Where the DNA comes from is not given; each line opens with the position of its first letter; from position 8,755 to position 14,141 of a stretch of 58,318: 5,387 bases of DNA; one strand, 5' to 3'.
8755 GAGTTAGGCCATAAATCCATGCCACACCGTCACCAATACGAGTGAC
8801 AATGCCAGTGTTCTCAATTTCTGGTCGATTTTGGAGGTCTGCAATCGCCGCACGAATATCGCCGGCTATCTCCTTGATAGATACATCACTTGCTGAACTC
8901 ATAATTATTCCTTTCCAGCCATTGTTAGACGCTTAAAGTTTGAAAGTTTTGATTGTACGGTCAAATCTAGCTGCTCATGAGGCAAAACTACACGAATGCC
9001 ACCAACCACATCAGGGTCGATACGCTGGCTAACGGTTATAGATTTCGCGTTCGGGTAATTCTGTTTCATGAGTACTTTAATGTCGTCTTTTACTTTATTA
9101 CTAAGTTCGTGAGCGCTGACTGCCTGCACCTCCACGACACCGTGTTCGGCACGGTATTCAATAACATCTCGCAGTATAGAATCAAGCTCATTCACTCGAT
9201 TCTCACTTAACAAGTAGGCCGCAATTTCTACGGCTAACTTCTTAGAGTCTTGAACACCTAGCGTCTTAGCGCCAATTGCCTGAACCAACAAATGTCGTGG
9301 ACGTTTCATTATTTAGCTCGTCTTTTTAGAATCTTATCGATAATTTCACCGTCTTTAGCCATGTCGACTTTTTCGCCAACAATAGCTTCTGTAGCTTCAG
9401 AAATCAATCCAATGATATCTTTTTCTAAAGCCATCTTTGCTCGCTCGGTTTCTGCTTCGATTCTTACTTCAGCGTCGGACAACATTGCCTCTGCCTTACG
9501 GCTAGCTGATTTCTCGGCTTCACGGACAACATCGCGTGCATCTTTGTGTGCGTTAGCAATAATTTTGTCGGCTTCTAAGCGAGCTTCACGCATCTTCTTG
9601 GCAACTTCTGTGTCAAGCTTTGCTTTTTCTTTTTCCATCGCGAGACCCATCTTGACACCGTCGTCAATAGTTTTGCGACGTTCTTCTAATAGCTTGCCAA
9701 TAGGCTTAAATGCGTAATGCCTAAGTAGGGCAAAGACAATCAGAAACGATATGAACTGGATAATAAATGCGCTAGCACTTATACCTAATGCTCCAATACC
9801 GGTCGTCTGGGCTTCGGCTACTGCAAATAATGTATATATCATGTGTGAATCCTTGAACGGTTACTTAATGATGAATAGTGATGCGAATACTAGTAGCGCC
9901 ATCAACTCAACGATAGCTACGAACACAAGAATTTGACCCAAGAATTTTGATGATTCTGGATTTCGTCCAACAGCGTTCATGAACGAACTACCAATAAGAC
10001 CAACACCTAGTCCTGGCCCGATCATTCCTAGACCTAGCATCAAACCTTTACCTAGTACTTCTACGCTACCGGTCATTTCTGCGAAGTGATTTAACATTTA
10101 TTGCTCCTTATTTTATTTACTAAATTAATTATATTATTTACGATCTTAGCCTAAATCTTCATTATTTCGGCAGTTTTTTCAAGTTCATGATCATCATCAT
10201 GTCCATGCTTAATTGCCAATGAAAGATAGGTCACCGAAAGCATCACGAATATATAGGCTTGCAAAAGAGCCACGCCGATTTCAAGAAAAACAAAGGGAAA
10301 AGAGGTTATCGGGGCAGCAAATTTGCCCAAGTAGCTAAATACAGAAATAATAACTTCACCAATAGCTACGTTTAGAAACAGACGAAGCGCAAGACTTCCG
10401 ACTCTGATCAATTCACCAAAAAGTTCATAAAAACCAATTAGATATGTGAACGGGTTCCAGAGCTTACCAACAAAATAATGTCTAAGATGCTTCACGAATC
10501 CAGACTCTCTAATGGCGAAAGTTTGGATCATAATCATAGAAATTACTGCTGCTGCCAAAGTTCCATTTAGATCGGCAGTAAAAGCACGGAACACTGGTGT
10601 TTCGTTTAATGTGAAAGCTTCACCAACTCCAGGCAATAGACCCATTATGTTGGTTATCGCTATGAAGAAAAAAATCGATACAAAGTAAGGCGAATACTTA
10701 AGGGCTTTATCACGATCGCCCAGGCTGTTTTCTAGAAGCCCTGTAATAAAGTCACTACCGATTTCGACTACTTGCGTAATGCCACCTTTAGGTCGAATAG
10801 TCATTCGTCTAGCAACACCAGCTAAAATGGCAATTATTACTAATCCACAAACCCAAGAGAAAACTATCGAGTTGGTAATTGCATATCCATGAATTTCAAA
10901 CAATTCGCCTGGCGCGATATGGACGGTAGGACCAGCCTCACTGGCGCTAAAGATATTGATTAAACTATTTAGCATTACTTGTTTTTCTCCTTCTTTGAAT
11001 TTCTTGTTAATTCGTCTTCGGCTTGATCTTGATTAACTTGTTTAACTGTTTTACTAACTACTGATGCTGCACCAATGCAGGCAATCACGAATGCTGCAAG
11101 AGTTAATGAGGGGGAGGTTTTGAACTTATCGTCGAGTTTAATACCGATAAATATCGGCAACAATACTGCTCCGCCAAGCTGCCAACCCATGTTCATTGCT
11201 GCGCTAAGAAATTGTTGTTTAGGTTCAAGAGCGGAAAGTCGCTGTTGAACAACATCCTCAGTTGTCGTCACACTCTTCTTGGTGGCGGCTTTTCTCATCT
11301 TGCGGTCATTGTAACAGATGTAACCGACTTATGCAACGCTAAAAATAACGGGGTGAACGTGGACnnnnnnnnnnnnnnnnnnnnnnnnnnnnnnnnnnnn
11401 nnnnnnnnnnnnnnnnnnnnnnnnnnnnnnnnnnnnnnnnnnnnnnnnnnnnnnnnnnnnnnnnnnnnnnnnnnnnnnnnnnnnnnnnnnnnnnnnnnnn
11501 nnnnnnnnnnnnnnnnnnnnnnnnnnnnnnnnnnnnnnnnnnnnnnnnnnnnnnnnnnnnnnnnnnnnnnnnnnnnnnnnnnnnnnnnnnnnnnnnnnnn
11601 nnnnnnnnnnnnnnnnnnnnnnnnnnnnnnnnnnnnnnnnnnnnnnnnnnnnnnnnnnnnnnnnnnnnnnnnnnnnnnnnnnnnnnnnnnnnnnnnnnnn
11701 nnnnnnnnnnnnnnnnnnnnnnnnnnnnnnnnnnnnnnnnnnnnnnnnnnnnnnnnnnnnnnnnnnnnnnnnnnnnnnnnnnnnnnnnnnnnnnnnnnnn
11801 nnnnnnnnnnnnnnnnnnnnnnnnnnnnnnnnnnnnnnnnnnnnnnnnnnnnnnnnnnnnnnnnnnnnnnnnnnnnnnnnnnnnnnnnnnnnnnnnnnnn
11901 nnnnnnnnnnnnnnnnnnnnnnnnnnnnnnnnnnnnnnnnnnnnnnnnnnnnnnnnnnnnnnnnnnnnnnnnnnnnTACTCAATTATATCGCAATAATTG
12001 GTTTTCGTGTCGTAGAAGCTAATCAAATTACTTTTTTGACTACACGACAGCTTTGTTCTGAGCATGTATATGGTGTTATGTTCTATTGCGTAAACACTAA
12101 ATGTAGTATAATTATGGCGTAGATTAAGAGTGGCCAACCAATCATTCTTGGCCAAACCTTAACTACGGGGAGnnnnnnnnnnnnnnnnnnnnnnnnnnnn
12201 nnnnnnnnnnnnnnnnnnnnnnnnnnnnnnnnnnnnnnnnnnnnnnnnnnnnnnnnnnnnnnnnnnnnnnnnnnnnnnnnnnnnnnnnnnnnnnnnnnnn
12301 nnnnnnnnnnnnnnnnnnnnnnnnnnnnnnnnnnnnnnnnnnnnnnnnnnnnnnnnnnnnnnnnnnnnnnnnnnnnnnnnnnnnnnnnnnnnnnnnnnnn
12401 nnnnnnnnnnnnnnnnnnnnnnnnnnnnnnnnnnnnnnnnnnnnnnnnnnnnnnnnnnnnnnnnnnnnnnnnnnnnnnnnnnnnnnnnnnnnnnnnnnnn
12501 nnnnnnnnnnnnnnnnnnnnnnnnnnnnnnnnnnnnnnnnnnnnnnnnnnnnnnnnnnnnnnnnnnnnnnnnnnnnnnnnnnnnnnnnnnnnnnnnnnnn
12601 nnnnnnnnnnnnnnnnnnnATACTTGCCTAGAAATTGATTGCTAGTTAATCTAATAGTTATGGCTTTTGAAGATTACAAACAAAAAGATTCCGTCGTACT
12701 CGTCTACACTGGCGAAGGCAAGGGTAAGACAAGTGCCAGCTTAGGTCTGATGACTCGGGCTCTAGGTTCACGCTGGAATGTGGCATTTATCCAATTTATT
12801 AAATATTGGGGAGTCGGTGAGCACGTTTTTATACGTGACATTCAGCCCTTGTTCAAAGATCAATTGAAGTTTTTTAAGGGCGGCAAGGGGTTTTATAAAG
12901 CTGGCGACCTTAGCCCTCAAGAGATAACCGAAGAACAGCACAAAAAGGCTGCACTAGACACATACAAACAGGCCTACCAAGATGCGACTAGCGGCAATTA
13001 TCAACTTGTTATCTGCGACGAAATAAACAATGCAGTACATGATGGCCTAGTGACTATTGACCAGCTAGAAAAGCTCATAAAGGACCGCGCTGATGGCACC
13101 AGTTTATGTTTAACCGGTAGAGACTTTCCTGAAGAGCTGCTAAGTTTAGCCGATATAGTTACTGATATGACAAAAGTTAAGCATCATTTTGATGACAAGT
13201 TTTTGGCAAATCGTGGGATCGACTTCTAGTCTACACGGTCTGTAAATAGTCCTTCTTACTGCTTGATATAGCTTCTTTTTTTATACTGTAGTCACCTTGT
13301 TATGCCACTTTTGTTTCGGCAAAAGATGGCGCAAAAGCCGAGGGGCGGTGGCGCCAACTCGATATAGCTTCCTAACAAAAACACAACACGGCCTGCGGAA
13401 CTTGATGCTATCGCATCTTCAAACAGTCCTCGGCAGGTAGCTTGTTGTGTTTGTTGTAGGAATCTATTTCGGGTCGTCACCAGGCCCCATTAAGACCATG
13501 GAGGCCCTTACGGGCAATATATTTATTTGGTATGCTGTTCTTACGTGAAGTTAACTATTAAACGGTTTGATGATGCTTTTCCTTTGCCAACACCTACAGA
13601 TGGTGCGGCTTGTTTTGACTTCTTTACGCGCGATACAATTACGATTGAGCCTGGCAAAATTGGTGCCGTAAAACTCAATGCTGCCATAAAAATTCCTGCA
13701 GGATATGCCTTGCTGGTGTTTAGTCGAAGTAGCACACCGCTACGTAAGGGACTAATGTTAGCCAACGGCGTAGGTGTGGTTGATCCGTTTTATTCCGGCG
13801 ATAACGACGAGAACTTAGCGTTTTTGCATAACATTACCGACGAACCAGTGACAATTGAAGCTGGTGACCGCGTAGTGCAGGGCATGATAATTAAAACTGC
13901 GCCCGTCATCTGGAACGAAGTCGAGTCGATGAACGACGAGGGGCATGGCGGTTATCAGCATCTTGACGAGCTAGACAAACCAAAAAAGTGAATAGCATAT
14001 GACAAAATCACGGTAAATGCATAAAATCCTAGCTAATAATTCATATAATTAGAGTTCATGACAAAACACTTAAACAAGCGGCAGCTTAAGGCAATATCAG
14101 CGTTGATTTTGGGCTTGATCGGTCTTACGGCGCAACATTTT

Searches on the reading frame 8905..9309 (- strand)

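Call 35: search_protein_families(library=pfam, proteins=[window:8905-9309:-], max_evalue=0.01)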
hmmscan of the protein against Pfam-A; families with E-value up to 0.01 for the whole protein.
window:8905-9309:- (134 aa): 2 families
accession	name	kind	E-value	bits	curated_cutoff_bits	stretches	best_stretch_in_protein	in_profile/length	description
PF00213.23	OSCP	-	2.2e-14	54.4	22.3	1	23-127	66-170/172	ATP synthase delta (OSCP) subunit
PF04368.18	DUF507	-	0.0025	18.2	24.7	0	22-84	82-140/182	Protein of unknown function (DUF507)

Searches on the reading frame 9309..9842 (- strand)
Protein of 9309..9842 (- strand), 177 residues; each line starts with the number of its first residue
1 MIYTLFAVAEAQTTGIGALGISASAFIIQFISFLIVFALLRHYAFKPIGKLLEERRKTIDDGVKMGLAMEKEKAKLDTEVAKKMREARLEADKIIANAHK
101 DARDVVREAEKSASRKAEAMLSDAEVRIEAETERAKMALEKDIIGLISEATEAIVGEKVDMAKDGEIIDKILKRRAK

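Call 35: search_protein_families(library=pfam, proteins=[window:9309-9842:-], max_evalue=0.01)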
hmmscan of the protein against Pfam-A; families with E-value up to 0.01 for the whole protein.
window:9309-9842:- (177 aa): 1 family
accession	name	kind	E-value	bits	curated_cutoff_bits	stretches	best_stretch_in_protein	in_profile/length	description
PF00430.23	ATP-synt_B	-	2.6e-23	83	28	1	26-154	2-130/132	ATP synthase B/B' CF(0)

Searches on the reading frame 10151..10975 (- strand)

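Call 35: search_protein_families(library=pfam, proteins=[window:10151-10975:-], max_evalue=0.01)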
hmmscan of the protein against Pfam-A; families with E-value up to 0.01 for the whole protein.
window:10151-10975:- (274 aa): 1 family
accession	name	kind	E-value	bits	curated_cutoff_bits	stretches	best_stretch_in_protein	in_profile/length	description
PF00119.25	ATP-synt_A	-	2.3e-40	139.2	33.9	1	37-252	1-217/217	ATP synthase A chain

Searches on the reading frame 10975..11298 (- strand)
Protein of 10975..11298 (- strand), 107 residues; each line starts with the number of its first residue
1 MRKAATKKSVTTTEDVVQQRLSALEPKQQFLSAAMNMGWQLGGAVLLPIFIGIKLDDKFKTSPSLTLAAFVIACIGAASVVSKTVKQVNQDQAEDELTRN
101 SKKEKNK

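Call 35: search_protein_families(library=pfam, proteins=[window:10975-11298:-], max_evalue=0.01)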
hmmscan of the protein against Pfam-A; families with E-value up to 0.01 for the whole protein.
window:10975-11298:- (107 aa): 1 family
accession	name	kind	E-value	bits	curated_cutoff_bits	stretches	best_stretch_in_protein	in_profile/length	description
PF09527.15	ATPase_gene1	-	4.5e-09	36.7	26.6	1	32-76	2-46/54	Putative F0F1-ATPase subunit Ca2+/Mg2+ transporter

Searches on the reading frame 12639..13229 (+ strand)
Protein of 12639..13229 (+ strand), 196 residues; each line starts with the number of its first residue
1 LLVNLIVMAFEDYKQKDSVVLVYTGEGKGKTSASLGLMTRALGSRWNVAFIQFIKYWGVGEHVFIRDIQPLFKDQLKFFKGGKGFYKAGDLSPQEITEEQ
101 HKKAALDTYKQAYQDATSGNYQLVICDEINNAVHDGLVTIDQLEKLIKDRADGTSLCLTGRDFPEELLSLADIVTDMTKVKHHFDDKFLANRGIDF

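Call 35: search_protein_families(library=pfam, proteins=[window:12639-13229:+], max_evalue=0.01)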
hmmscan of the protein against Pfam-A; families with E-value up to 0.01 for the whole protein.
window:12639-13229:+ (196 aa): 2 families
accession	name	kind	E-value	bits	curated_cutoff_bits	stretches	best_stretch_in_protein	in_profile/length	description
PF02572.21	CobA_CobO_BtuR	-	2.3e-47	161.8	25.7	1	18-196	3-172/172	ATP:corrinoid adenosyltransferase BtuR/CobO/CobP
PF04851.21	ResIII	-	0.0084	16.5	22.5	0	14-134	20-139/164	Type III restriction enzyme, res subunit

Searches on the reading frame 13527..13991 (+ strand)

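Call 35: search_protein_families(library=pfam, proteins=[window:13527-13991:+], max_evalue=0.01)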
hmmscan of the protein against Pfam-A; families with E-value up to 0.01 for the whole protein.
window:13527-13991:+ (154 aa): 2 families
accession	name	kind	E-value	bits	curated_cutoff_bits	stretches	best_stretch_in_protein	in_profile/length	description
PF00692.24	dUTPase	-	7.6e-10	39.1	22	1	24-137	10-117/129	dUTPase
PF22769.1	DCD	-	3.9e-06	27.5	27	1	35-118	68-147/153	dCTP deaminase-like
